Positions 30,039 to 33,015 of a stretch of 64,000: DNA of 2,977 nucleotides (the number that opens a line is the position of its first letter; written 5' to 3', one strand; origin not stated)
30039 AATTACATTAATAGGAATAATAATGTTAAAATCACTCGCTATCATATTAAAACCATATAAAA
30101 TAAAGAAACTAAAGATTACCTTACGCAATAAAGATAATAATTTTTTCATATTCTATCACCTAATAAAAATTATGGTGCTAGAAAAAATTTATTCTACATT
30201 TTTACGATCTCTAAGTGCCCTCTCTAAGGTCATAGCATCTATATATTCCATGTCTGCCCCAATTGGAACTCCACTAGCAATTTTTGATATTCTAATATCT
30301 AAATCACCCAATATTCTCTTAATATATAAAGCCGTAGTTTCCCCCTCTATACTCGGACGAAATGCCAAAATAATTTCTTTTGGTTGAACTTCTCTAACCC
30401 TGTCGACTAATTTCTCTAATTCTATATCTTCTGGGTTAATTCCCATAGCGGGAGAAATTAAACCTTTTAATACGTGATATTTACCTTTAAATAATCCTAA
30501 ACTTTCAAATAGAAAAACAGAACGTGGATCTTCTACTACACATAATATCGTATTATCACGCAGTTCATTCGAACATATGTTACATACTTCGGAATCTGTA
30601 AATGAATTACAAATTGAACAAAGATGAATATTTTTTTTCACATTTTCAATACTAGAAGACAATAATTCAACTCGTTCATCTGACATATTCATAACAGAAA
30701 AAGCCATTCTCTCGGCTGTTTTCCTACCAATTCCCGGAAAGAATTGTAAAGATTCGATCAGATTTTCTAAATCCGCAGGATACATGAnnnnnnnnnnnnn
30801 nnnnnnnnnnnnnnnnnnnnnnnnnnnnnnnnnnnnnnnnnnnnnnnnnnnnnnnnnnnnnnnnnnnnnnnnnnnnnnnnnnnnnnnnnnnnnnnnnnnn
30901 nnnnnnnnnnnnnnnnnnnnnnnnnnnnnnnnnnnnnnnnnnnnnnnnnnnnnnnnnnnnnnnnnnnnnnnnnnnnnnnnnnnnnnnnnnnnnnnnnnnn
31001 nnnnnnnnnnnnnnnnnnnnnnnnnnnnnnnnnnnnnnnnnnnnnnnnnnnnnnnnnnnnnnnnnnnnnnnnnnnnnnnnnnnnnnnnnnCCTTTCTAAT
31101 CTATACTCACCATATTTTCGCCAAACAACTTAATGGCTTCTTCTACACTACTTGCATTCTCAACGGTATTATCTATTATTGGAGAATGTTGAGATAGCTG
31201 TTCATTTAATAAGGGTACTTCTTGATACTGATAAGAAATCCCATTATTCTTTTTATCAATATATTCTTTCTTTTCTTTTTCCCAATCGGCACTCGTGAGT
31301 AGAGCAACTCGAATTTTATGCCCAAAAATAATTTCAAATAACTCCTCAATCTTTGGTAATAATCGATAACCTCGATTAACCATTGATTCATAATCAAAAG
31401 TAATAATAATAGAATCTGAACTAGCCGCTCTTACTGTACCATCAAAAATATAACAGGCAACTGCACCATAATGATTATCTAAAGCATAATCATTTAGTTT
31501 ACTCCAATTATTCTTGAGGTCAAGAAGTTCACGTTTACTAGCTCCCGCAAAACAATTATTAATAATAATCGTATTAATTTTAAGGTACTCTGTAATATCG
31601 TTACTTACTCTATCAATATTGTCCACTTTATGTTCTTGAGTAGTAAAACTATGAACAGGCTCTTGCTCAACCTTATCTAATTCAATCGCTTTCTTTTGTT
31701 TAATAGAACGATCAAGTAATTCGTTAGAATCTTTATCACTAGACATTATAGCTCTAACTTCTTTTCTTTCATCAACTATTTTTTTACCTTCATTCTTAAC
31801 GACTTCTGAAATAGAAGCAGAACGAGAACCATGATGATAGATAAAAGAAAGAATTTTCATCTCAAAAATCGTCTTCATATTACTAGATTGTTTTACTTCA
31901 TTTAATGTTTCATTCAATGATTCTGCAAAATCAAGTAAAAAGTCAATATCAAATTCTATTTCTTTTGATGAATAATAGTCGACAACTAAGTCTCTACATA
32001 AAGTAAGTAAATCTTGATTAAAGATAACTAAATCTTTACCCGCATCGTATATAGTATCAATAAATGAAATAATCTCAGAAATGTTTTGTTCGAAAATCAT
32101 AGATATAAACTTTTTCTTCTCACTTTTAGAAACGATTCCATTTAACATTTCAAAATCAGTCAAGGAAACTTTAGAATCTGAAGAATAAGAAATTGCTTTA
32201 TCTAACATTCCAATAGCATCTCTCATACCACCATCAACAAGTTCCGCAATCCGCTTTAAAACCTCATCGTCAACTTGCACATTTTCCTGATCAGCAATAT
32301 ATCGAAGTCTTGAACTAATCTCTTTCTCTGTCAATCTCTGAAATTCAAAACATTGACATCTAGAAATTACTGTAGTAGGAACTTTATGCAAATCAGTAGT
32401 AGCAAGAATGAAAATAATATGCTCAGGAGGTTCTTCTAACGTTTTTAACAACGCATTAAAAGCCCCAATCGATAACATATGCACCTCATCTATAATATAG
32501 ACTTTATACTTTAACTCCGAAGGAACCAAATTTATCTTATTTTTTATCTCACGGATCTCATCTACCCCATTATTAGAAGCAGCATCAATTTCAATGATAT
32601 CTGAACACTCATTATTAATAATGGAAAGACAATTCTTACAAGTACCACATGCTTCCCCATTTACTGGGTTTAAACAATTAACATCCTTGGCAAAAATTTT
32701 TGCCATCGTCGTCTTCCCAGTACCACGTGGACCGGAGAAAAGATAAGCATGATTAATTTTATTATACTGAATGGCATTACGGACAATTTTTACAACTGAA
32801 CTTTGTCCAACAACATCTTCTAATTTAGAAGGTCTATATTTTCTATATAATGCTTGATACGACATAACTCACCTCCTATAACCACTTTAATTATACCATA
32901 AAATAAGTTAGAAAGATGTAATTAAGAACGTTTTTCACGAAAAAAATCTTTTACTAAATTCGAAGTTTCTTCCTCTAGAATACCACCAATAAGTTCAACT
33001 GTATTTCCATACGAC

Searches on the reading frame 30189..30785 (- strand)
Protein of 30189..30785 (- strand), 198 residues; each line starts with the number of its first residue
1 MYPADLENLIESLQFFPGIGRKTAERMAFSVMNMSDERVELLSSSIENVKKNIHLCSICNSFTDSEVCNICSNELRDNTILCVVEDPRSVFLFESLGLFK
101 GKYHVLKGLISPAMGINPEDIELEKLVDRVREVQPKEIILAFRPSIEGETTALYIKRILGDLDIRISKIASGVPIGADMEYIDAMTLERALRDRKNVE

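Call 54: search_protein_families(library=ncbifam, proteins=[window:30189-30785:-], max_evalue=1e-20)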
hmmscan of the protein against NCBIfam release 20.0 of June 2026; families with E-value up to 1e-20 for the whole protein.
window:30189-30785:- (198 aa): 1 family
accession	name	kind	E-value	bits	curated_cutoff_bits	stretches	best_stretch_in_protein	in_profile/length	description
TIGR00615.1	recR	equivalog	4.2e-73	245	162.55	1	2-195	3-196/196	recombination mediator RecR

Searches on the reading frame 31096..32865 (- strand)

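Call 54: search_protein_families(library=ncbifam, proteins=[window:31096-32865:-], max_evalue=1e-20)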
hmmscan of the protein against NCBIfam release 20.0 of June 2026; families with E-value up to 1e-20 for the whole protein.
window:31096-32865:- (589 aa): 51 families (the best 25 are shown)
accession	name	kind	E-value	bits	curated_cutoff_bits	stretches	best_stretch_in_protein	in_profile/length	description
NF004046.1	PRK05563.1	equivalog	3.3e-150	501.7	400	1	2-582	1-562/567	DNA polymerase III subunit gamma/tau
TIGR02397.1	dnaX_nterm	equivalog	1.6e-123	412.5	250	1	3-336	1-349/355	DNA polymerase III subunit gamma/tau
NF011512.0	PRK14950.1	equivalog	1.8e-117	393.9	593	1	1-340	1-335/585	DNA polymerase III subunits gamma and tau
NF004549.0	PRK05896.1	equivalog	1.7e-115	387.2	578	1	2-421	2-406/642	DNA polymerase III subunits gamma and tau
NF011514.0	PRK14953.1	equivalog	4.6e-115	385.3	536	1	1-447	1-450/488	DNA polymerase III subunits gamma and tau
NF011523.0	PRK14962.1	equivalog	1.7e-108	363.4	576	1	4-391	2-380/474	DNA polymerase III subunits gamma and tau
NF011526.0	PRK14965.1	equivalog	1e-105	354.8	670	1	1-315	1-309/578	DNA polymerase III subunits gamma and tau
NF011510.0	PRK14948.1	equivalog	2.3e-104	350.4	593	1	1-543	3-535/640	DNA polymerase III subunit gamma/tau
NF005942.0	PRK07994.1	equivalog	2.1e-101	340.9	613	1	1-289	1-288/655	DNA polymerase III subunit gamma/tau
NF006585.0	PRK09111.1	equivalog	2.4e-98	330.3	604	1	2-292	26-320/616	DNA polymerase III subunit gamma/tau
NF004962.0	PRK06305.1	equivalog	1e-97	328.3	559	1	2-402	3-411/465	DNA polymerase III subunits gamma and tau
NF011531.0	PRK14971.1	equivalog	1.3e-96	324.8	685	1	8-334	9-329/614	DNA polymerase III subunit gamma/tau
NF005173.0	PRK06647.1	equivalog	1.4e-91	308.1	623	1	1-301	1-300/568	DNA polymerase III subunits gamma and tau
NF011525.0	PRK14964.1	equivalog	1.5e-89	301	554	1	8-422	5-431/493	DNA polymerase III subunits gamma and tau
NF011524.0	PRK14963.1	equivalog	1.7e-87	295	601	1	5-250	3-245/647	DNA polymerase III subunits gamma and tau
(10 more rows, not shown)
